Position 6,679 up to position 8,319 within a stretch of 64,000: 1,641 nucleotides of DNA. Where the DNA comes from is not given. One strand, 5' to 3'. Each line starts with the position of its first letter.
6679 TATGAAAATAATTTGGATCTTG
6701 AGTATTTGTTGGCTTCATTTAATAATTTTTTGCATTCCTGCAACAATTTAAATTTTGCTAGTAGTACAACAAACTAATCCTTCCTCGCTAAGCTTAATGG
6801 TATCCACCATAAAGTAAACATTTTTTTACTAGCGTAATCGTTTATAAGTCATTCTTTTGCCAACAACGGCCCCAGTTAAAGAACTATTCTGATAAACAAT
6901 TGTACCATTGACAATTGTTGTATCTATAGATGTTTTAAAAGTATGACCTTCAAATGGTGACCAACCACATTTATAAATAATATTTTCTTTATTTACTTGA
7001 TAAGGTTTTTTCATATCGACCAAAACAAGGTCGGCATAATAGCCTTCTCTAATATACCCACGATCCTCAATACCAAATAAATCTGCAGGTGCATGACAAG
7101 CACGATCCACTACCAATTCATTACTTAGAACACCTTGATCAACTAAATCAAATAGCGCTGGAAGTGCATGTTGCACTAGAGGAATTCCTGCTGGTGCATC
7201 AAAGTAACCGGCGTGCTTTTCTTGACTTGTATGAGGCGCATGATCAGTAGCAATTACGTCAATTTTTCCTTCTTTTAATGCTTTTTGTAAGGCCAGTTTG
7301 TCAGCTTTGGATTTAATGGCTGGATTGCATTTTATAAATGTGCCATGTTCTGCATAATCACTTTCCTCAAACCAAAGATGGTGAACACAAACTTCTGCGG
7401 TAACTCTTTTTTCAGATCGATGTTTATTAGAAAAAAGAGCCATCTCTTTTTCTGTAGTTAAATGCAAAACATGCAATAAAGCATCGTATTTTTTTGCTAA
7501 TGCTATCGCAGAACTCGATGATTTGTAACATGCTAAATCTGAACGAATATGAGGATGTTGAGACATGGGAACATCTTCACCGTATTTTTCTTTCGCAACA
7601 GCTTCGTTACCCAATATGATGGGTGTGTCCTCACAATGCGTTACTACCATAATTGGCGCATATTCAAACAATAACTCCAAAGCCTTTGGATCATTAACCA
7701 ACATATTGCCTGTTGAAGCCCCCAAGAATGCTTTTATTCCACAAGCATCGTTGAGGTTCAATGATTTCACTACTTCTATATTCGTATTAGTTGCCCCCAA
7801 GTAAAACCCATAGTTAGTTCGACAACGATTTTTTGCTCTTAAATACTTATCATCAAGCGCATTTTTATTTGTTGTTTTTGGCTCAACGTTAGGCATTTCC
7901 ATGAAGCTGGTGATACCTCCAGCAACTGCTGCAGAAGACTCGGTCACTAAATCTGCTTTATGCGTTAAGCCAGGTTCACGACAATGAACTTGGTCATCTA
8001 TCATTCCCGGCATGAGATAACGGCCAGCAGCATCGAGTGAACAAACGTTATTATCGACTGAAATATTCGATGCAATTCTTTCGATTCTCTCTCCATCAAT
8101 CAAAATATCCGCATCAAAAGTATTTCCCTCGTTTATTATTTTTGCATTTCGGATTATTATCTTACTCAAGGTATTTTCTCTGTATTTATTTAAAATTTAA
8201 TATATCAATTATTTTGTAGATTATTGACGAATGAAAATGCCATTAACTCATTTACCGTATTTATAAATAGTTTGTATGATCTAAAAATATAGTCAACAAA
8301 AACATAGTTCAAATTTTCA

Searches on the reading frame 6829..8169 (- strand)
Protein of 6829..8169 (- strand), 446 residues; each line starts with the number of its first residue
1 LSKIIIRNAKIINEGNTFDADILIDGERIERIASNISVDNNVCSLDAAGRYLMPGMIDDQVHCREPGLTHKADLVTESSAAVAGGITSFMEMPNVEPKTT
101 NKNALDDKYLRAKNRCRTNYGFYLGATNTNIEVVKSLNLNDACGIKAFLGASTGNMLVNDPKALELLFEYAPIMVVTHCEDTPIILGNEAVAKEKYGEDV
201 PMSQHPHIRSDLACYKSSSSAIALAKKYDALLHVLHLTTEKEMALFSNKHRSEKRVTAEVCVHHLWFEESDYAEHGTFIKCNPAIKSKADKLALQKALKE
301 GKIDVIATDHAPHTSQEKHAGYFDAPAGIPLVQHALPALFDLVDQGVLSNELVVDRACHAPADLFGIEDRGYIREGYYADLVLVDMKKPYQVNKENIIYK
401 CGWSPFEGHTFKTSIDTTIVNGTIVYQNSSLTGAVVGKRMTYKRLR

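Call 61: search_protein_families(library=ncbifam, proteins=[window:6829-8169:-], max_evalue=1e-10)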
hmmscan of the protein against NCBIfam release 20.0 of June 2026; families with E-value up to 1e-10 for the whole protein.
window:6829-8169:- (446 aa): 33 families (the best 25 are shown)
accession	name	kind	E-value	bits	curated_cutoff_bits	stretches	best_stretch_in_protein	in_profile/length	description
NF006688.0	PRK09236.1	equivalog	2.5e-205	682.4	535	1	1-444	1-444/444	dihydroorotase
NF005751.0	PRK07575.1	equivalog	2e-133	445.1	529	1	1-444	2-438/440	dihydroorotase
NF006559.0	PRK09060.1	equivalog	5.7e-113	377.5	482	1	3-443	6-439/444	dihydroorotase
NF002668.0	PRK02382.1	equivalog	2.7e-92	309.8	452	1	3-433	5-418/436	dihydroorotase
TIGR00857.1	pyrC_multi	subfamily_domain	2.5e-82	277.1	279.05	1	17-428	3-411/412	dihydroorotase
TIGR03178.1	allantoinase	equivalog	5e-80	269.5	357.85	1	4-439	2-438/441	allantoinase AllB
NF004839.0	PRK06189.1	equivalog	2.7e-79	266.9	631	1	4-437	5-442/451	allantoinase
NF006837.0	PRK09357.1-2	equivalog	1.5e-70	237.9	575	1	4-429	3-425/428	dihydroorotase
NF003271.0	PRK04250.1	equivalog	2.7e-68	230.4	405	1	6-442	5-404/407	dihydroorotase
NF006839.0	PRK09357.1-4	equivalog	2.7e-62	210.7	576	1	4-428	2-422/422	dihydroorotase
NF006844.0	PRK09357.2-5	equivalog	5.7e-59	200.2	701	1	1-427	1-421/422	dihydroorotase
NF006845.0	PRK09357.2-6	equivalog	1.3e-57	195.4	728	1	3-428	2-427/428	dihydroorotase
NF006836.0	PRK09357.1-1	equivalog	1.1e-56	192.4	538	1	2-430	2-428/432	dihydroorotase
NF005960.0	PRK08044.1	equivalog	1.4e-56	192.2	688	1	3-429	4-436/453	allantoinase AllB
TIGR02033.1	D-hydantoinase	equivalog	1.9e-56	191.9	393.25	1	4-434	1-445/454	dihydropyrimidinase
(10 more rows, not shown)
